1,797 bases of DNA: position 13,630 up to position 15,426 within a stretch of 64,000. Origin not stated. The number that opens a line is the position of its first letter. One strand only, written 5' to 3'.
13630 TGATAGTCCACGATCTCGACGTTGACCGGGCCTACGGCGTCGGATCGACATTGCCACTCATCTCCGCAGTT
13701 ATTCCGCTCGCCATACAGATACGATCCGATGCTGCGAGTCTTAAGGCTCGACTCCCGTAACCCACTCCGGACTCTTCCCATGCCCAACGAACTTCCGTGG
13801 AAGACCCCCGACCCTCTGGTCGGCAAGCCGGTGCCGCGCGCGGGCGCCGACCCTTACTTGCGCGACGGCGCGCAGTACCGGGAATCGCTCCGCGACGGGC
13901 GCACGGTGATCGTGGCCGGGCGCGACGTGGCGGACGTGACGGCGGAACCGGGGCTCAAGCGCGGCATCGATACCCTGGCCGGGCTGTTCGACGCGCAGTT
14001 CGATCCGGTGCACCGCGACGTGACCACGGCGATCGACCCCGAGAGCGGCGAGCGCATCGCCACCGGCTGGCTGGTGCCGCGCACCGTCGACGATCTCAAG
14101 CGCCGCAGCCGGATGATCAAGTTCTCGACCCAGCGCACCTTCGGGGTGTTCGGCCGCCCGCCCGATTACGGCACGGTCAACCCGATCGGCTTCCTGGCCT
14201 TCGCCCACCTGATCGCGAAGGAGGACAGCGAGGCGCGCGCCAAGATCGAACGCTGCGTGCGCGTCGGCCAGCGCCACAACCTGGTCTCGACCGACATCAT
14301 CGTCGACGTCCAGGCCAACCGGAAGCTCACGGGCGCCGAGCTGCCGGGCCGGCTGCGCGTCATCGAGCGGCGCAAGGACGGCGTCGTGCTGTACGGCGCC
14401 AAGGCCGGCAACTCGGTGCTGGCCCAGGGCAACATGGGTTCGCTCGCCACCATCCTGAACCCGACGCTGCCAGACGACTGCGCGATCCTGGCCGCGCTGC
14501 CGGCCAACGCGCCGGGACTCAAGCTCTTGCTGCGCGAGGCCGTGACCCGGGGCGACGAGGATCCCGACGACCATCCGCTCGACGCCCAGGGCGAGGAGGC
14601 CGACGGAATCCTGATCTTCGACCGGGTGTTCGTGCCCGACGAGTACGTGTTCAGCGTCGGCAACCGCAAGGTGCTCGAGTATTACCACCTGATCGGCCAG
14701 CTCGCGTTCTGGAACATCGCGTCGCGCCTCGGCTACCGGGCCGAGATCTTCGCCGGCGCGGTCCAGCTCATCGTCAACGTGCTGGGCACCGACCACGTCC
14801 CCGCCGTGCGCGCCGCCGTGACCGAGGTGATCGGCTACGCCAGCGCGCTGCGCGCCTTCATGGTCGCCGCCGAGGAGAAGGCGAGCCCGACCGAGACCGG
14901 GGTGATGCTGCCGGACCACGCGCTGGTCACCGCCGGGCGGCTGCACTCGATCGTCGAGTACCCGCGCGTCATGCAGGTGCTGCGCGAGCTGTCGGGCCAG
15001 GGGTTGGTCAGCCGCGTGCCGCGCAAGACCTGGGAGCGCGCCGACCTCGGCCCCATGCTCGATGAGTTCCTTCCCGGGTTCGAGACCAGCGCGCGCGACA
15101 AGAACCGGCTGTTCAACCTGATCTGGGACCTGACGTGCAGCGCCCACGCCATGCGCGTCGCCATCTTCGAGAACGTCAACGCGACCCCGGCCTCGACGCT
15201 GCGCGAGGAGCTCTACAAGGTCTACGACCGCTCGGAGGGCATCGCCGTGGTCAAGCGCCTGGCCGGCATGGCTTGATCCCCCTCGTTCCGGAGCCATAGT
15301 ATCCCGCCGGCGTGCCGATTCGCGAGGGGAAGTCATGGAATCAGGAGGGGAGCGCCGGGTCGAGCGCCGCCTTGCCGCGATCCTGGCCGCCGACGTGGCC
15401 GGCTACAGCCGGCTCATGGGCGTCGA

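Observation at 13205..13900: higA plus a decayed higB inserted into the 5' end of the HpaB-family gene, leaving a fossil start codon fused to the upstream gene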

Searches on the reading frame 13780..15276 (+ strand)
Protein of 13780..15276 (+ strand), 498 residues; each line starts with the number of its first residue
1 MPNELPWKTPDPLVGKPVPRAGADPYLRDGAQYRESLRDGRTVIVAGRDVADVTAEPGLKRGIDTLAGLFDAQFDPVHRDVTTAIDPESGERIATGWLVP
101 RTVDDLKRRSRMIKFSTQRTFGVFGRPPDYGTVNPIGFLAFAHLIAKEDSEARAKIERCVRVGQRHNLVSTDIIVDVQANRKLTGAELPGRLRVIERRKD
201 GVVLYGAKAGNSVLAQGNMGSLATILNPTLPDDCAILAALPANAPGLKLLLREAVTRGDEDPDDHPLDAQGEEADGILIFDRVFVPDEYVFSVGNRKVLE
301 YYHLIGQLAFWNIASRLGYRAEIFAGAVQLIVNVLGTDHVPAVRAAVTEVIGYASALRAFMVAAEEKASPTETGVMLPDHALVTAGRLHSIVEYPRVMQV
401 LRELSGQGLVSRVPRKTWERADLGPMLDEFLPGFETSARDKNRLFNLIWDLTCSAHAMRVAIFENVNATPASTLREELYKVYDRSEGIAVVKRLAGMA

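Call 4: search_protein_families(library=pfam, proteins=[window:13780-15276:+], max_evalue=1)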
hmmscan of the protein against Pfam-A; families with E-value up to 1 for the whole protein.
window:13780-15276:+ (498 aa): 3 families
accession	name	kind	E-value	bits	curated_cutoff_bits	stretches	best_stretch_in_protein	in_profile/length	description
PF11794.13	HpaB_N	-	8.8e-55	186.6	35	1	30-291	2-269/270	4-hydroxyphenylacetate 3-hydroxylase N terminal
PF03241.18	HpaB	-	3.4e-37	128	25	1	311-496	14-202/202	4-hydroxyphenylacetate 3-hydroxylase C terminal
PF25597.1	SH3_retrovirus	-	0.13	12.6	27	1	124-163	1-40/73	Retroviral polymerase SH3-like domain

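Call 5: find_encoding_contigs(protein=window:13780-15276:+, flank=6000, max_places=8)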
Protein window:13780-15276:+ (498 aa): no gene with exactly this product is on record in the collection.

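Call 6: search_protein_families(library=ncbifam, proteins=[window:13780-15276:+], max_evalue=1)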
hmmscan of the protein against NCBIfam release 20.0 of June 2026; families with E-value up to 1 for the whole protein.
window:13780-15276:+ (498 aa): 3 families
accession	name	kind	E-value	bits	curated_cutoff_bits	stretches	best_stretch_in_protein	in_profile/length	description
TIGR02309.1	HpaB-1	equivalog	1.3e-71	242.2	480.2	1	29-492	3-471/477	4-hydroxyphenylacetate 3-monooxygenase, oxygenase component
TIGR02310.1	HpaB-2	equivalog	2.1e-33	115.8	885.2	1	30-469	15-462/519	4-hydroxyphenylacetate 3-monooxygenase, oxygenase component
NF002251.0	PRK01172.1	equivalog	0.13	10.5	891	1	339-423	171-256/674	ATP-dependent DNA helicase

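Call 17: find_related_loci(query=window:13780-15273:+, collection=metagenome_contigs, flank=4000)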
Query window:13780-15273:+ (498 aa) in metagenome_contigs; peptide patterns used: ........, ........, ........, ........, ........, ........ (x = any residue, [..] = any of these).
215 stretches matched a pattern, but none encodes a relative of the query by tblastn (E <= 1e-3).

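Call 18: find_homologous_proteins(query=window:13780-15273:+, max_evalue=1e-50)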
Query window:13780-15273:+ (498 aa): 442 proteins with E <= 1e-50 among 8000 candidates; the best 120 are listed.
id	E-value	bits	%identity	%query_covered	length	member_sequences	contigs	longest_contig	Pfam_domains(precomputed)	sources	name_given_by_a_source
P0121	0.0e+0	1119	100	100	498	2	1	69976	PF03241.19,PF11794.14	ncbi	-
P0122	1.5e-298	1008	90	100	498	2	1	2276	PF03241.19,PF11794.14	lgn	-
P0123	4.4e-291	984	88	98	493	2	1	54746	PF03241.19,PF11794.14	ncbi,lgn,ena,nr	ncbi:MAG: 4-hydroxyphenylacetate 3-monooxygenase [Alphaproteobacteria bacterium]|nr:4-hydroxyphenyla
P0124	1.2e-282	956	88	98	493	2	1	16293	PF03241.19,PF11794.14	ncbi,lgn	ncbi:MAG: 4-hydroxyphenylacetate 3-hydroxylase N-terminal domain-containing protein [Alphaproteobact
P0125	2.2e-222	757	70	97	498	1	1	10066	PF03241.19,PF11794.14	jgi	jgi:aromatic ring hydroxylase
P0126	2.8e-221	753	70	97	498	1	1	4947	PF03241.19,PF11794.14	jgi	jgi:aromatic ring hydroxylase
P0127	3.2e-221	753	70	97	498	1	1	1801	PF03241.19,PF11794.14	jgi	jgi:aromatic ring hydroxylase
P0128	3.5e-220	750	68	98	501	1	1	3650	PF03241.19,PF11794.14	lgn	-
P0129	5.4e-218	743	68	97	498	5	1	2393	PF03241.19,PF11794.14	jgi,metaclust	metaclust:\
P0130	2.9e-217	740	68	97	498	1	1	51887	PF03241.19,PF11794.14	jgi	jgi:aromatic ring hydroxylase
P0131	3.7e-217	740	66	97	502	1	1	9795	PF03241.19,PF11794.14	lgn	-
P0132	4.8e-216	736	68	97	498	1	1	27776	PF03241.19,PF11794.14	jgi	jgi:aromatic ring hydroxylase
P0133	1.2e-213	728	65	98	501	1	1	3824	PF03241.19,PF11794.14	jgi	jgi:aromatic ring hydroxylase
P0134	7.0e-213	726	64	98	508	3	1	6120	PF03241.19,PF11794.14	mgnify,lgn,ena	mgnify:CR=1 FL=1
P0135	2.0e-212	724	66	97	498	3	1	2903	PF03241.19,PF11794.14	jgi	-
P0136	1.0e-210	719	64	98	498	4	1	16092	PF03241.19,PF11794.14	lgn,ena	-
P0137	1.7e-210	718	64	98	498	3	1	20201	PF03241.19,PF11794.14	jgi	jgi:aromatic ring hydroxylase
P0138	1.9e-210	718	63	98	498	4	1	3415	PF03241.19,PF11794.14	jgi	jgi:4-hydroxyphenylacetate 3-monooxygenase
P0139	2.4e-210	717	65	95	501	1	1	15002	PF03241.19,PF11794.14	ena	-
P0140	6.2e-210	716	65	98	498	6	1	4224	PF03241.19,PF11794.14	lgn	-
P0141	2.8e-209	714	62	98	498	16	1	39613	PF03241.19,PF11794.14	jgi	-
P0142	7.2e-209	713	64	99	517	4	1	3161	PF03241.19,PF11794.14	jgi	jgi:aromatic ring hydroxylase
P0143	1.3e-208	712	63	98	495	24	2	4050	PF03241.19,PF11794.14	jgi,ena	jgi:4-hydroxyphenylacetate 3-monooxygenase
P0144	3.4e-207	707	63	98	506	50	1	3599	PF03241.19,PF11794.14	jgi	jgi:4-hydroxyphenylacetate 3-monooxygenase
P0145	3.9e-207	707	64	98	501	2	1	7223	PF03241.19,PF11794.14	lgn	-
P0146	5.7e-206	703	63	97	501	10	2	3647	PF03241.19,PF11794.14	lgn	-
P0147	2.8e-205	701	63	98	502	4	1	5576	PF03241.19,PF11794.14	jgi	jgi:4-hydroxyphenylacetate 3-monooxygenase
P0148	4.4e-205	700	64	97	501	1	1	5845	PF03241.19,PF11794.14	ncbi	-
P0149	4.4e-205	700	65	98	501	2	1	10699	PF03241.19,PF11794.14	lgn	-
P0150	1.1e-204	699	63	98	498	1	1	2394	PF03241.19,PF11794.14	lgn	-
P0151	2.4e-204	698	64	97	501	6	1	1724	PF03241.19,PF11794.14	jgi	jgi:4-hydroxyphenylacetate 3-monooxygenase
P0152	3.9e-204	697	64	97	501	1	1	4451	PF03241.19,PF11794.14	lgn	-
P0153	4.1e-204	697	63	98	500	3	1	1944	PF03241.19,PF11794.14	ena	-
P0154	4.6e-204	697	63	98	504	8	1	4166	PF03241.19,PF11794.14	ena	-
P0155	6.1e-204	696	63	96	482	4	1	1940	PF03241.19,PF11794.14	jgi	jgi:aromatic ring hydroxylase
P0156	3.0e-203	694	63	98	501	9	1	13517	PF03241.19,PF11794.14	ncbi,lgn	ncbi:MAG: 4-hydroxyphenylacetate 3-hydroxylase N-terminal domain-containing protein [Dongiaceae bact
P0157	7.0e-203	693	62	99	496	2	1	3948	PF03241.19,PF11794.14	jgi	jgi:4-hydroxyphenylacetate 3-monooxygenase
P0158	9.7e-203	692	64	97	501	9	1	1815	PF03241.19,PF11794.14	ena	-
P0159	1.5e-202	692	65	98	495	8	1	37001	PF03241.19,PF11794.14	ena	-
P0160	1.7e-202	692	63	98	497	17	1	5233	PF03241.19,PF11794.14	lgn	-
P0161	1.7e-202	692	63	98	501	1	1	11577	PF03241.19,PF11794.14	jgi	-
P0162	1.8e-202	691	62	99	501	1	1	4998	PF03241.19,PF11794.14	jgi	jgi:4-hydroxyphenylacetate 3-monooxygenase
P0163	3.0e-202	691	62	100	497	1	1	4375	PF03241.19,PF11794.14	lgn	-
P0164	6.3e-202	690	63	97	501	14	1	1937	PF03241.19,PF11794.14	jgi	-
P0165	1.0e-201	689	62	100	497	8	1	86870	PF03241.19,PF11794.14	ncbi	-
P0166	3.0e-201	687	63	98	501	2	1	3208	PF03241.19,PF11794.14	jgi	jgi:aromatic ring hydroxylase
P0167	3.4e-201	687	63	98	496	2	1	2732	PF03241.19,PF11794.14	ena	-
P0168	1.1e-200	686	64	97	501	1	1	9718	PF03241.19,PF11794.14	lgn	-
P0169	4.0e-200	684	61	98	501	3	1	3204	PF03241.19,PF11794.14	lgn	-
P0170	2.2e-199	681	62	98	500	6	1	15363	PF03241.19,PF11794.14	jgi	jgi:4-hydroxyphenylacetate 3-monooxygenase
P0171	6.7e-199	680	61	98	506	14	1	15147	PF03241.19,PF11794.14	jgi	jgi:4-hydroxyphenylacetate 3-monooxygenase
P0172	2.0e-198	678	63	97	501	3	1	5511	PF03241.19,PF11794.14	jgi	jgi:aromatic ring hydroxylase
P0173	4.2e-198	677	62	98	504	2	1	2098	PF03241.19,PF11794.14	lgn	-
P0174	9.1e-198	676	62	98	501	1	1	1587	PF03241.19,PF11794.14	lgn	-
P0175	1.4e-197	675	62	97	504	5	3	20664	PF03241.19,PF11794.14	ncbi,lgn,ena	-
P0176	1.7e-197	675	61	98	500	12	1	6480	PF03241.19,PF11794.14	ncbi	-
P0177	3.8e-197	674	61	97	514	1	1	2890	PF03241.19,PF11794.14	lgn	-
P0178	9.0e-197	673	62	97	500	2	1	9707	PF03241.19,PF11794.14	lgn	-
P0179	1.3e-196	672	61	100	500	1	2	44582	PF03241.19,PF11794.14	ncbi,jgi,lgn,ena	-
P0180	3.9e-196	671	62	97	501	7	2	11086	PF03241.19,PF11794.14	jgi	jgi:4-hydroxyphenylacetate 3-monooxygenase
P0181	8.5e-196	669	61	98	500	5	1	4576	PF03241.19,PF11794.14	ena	-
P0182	1.5e-195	669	61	98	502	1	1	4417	PF03241.19,PF11794.14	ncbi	-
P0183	1.9e-195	668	62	97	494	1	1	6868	PF03241.19,PF11794.14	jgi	jgi:4-hydroxyphenylacetate 3-monooxygenase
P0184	9.5e-195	666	61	97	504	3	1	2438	PF03241.19,PF11794.14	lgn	-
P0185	2.0e-194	665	59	98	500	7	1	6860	PF03241.19,PF11794.14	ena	-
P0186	8.0e-194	663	62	99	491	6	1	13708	PF03241.19,PF11794.14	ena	-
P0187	9.9e-194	663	60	98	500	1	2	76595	PF03241.19,PF11794.14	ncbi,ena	ncbi:MAG: 4-hydroxyphenylacetate 3-hydroxylase N-terminal domain-containing protein [Tetrasphaera sp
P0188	2.4e-193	661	61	97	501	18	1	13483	PF03241.19,PF11794.14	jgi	jgi:4-hydroxyphenylacetate 3-monooxygenase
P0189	3.3e-193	661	59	99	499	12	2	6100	PF03241.19,PF11794.14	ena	-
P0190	1.0e-192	659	61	98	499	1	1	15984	PF03241.19,PF11794.14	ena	-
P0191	1.9e-192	658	61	97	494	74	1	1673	PF03241.19,PF11794.14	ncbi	-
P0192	3.7e-192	657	60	98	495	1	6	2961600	PF03241.19,PF11794.14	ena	-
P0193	5.3e-192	657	59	97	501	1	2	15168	PF03241.19,PF11794.14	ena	-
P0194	8.9e-192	656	60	98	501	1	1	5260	PF03241.19,PF11794.14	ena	-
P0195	1.1e-191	656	61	98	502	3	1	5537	PF03241.19,PF11794.14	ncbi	-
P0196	1.5e-191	655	59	99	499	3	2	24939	PF03241.19,PF11794.14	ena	-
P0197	1.7e-191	655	59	98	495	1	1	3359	PF03241.19,PF11794.14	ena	-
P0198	1.8e-191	655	60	98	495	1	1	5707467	PF03241.19,PF11794.14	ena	-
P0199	2.0e-191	655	62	98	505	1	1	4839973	PF03241.19,PF11794.14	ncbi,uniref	ncbi:4-hydroxyphenylacetate 3-hydroxylase N-terminal domain-containing protein [Zavarzinia sp. CC-PA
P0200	2.2e-191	655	60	96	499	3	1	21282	PF03241.19,PF11794.14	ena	-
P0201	2.3e-191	655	60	98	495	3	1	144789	PF03241.19,PF11794.14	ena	-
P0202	2.6e-191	655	61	98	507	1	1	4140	PF03241.19,PF11794.14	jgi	jgi:aromatic ring hydroxylase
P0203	8.3e-191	653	59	99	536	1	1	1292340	PF03241.19,PF11794.14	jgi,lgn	jgi:aromatic ring hydroxylase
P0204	8.5e-191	653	59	99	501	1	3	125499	PF03241.19,PF11794.14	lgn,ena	-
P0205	1.8e-189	649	60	97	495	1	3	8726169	PF03241.19,PF11794.14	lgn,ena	-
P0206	4.1e-189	647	59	98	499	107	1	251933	PF03241.19,PF11794.14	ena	-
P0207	6.1e-189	647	58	98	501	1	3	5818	PF03241.19,PF11794.14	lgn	-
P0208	4.7e-188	644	59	98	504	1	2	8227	PF03241.19,PF11794.14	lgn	-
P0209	5.4e-188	644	59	98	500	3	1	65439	PF03241.19,PF11794.14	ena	-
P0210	2.1e-186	638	58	96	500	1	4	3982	PF03241.19,PF11794.14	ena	-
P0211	8.5e-182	623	58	98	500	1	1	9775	PF03241.19,PF11794.14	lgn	-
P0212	1.3e-179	616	61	90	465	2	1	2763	PF03241.19,PF11794.14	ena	-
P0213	4.6e-165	568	56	94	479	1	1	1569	PF03241.19,PF11794.14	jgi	jgi:aromatic ring hydroxylase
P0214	1.8e-162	560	53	95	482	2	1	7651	PF03241.19,PF11794.14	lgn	-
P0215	9.9e-162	557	52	96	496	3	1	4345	PF03241.19,PF11794.14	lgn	-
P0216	1.2e-161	557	56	90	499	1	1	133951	PF03241.19,PF11794.14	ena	-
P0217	3.2e-161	555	52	95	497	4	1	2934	PF03241.19,PF11794.14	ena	-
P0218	6.6e-160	551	52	95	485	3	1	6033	PF03241.19,PF11794.14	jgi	jgi:4-hydroxyphenylacetate 3-monooxygenase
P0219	3.6e-159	549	52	95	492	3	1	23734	PF03241.19,PF11794.14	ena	-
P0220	4.0e-159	548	62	81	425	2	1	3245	PF03241.19,PF11794.14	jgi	jgi:4-hydroxyphenylacetate 3-monooxygenase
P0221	5.5e-159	548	54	95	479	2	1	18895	PF03241.19,PF11794.14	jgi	jgi:aromatic ring hydroxylase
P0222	8.0e-159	547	52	95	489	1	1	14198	PF03241.19,PF11794.14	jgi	jgi:aromatic ring hydroxylase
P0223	1.0e-158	547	52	96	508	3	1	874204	PF03241.19,PF11794.14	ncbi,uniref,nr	ncbi:4-hydroxyphenylacetate 3-hydroxylase N-terminal domain-containing protein [Domibacillus tundrae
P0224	2.5e-158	546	52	95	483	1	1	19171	PF03241.19,PF11794.14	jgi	jgi:4-hydroxyphenylacetate 3-monooxygenase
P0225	3.7e-158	545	53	95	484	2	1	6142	PF03241.19,PF11794.14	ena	-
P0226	1.2e-157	544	52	95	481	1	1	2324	PF03241.19,PF11794.14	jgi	jgi:4-hydroxyphenylacetate 3-monooxygenase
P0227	2.6e-157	543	53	96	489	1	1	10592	PF03241.19,PF11794.14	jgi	jgi:4-hydroxyphenylacetate 3-monooxygenase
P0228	7.4e-157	541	54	96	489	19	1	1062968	PF03241.19,PF11794.14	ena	-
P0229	1.0e-156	540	61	80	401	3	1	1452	PF03241.19,PF11794.14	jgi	jgi:aromatic ring hydroxylase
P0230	1.2e-156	540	53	96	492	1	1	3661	PF03241.19,PF11794.14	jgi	jgi:4-hydroxyphenylacetate 3-monooxygenase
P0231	1.2e-156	540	53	94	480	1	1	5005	PF03241.19,PF11794.14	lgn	-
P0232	2.2e-156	539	50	97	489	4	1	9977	PF03241.19,PF11794.14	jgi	jgi:4-hydroxyphenylacetate 3-monooxygenase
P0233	2.6e-156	539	51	96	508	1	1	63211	PF03241.19,PF11794.14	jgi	jgi:4-hydroxyphenylacetate 3-monooxygenase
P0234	3.2e-156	539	52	94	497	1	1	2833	PF03241.19,PF11794.14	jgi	jgi:4-hydroxyphenylacetate 3-monooxygenase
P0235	3.5e-156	539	51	95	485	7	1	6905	PF03241.19,PF11794.14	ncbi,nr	ncbi:MAG: hypothetical protein QOI10_4334 [Solirubrobacterales bacterium]|nr:hypothetical protein [S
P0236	3.5e-156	539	51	96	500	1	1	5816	PF03241.19,PF11794.14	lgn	-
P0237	4.1e-156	539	51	97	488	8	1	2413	PF03241.19,PF11794.14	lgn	-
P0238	1.5e-155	537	51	97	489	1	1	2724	PF03241.19,PF11794.14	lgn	-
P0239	2.5e-155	536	52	92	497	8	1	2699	PF03241.19,PF11794.14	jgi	jgi:aromatic ring hydroxylase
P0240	4.0e-155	535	51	95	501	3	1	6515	PF03241.19,PF11794.14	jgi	jgi:aromatic ring hydroxylase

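Call 19: find_encoding_contigs(protein=P0122, flank=4000, max_places=4)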
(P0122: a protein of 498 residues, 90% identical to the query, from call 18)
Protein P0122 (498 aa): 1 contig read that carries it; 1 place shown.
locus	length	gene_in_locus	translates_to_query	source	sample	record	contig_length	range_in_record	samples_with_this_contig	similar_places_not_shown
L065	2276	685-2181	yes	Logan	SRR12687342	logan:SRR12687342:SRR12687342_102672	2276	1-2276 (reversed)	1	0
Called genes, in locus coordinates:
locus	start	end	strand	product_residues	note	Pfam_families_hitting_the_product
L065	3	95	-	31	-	?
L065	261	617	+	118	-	PF14534:DUF4440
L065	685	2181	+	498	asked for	PF11794:HpaB_N, PF03241:HpaB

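Call 20: find_encoding_contigs(protein=P0124, flank=5000, max_places=4)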
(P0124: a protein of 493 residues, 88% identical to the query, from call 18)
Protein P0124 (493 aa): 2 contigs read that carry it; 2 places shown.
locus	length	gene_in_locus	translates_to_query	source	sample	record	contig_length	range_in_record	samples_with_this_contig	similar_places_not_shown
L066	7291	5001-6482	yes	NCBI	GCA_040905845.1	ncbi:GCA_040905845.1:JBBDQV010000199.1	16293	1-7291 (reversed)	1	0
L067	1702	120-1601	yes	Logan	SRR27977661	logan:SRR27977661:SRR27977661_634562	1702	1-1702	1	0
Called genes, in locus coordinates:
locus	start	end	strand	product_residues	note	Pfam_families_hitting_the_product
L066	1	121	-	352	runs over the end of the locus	PF00142:Fer4_NifH (weak), PF01656:CbiA, PF02374:ArsA_ATPase (faint), PF13614:AAA_31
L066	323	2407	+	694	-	PF02629:CoA_binding (weak), PF13380:CoA_binding_2, PF13607:Succ_CoA_lig, PF13549:ATP-grasp_5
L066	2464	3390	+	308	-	PF01522:Polysacc_deac_1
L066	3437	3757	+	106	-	-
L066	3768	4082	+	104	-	-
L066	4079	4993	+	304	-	PF01522:Polysacc_deac_1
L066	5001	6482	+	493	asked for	PF11794:HpaB_N, PF03241:HpaB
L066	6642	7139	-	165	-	PF04828:GFA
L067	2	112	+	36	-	?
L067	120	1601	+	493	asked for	PF11794:HpaB_N, PF03241:HpaB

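Call 32: list_cluster_members(proteins=[P0121, P0001, P0122])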
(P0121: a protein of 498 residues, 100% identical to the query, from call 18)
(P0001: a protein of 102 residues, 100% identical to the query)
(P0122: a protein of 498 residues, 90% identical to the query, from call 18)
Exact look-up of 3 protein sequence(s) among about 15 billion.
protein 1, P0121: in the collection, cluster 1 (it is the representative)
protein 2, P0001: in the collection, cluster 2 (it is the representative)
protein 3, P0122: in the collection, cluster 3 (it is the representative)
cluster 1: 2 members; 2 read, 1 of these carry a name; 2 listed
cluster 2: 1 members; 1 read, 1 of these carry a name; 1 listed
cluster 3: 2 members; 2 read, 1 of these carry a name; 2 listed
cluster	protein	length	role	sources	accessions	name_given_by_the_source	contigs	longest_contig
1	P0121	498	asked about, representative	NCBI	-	-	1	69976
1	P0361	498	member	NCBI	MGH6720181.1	MAG: 4-hydroxyphenylacetate 3-hydroxylase N-terminal domain-containing protein ...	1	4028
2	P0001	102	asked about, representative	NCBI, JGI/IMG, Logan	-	addiction module HigA family antidote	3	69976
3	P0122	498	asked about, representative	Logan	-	-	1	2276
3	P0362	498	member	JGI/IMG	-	aromatic ring hydroxylase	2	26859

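Call 34: find_encoding_contigs(protein=P0362, flank=6000, max_places=4)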
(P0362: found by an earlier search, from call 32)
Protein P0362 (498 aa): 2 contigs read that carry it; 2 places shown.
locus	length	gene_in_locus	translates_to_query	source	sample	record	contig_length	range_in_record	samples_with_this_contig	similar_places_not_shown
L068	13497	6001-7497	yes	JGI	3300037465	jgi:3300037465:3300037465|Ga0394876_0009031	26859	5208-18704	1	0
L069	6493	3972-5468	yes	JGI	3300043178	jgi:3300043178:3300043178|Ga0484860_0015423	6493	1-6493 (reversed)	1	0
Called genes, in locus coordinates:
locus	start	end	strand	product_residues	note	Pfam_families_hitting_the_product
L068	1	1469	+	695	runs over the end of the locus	PF02629:CoA_binding (weak), PF13380:CoA_binding_2, PF13607:Succ_CoA_lig, PF13549:ATP-grasp_5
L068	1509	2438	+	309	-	PF01522:Polysacc_deac_1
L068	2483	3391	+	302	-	PF01522:Polysacc_deac_1, PF10096:DUF2334 (faint)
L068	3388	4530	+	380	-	PF00144:Beta-lactamase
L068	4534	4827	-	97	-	PF01381:HTH_3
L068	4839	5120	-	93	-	PF05015:HigB-like_toxin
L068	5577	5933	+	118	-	PF14534:DUF4440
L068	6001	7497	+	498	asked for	PF11794:HpaB_N, PF03241:HpaB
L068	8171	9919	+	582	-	PF11845:Tll0287-like, PF00672:HAMP, PF00015:MCPsignal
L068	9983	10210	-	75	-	-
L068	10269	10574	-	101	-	-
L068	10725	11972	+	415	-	PF01546:Peptidase_M20, PF07687:M20_dimer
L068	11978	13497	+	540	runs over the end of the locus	PF07969:Amidohydro_3, PF01979:Amidohydro_1 (faint)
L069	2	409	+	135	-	?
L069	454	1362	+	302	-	PF01522:Polysacc_deac_1, PF10096:DUF2334 (faint)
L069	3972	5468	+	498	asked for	PF11794:HpaB_N, PF03241:HpaB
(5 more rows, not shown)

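Call 35: find_encoding_contigs(protein=P0361, flank=4000, max_places=4)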
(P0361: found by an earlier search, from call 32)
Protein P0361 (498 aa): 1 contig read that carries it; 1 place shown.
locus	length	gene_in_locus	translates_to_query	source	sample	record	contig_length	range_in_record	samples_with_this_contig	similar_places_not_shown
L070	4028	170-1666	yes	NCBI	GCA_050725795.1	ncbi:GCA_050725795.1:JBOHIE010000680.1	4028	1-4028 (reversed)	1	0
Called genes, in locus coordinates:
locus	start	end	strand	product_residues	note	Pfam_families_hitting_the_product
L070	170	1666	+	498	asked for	PF11794:HpaB_N, PF03241:HpaB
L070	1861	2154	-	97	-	PF01381:HTH_3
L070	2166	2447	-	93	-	PF05015:HigB-like_toxin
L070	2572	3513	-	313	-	PF00892:EamA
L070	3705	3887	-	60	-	-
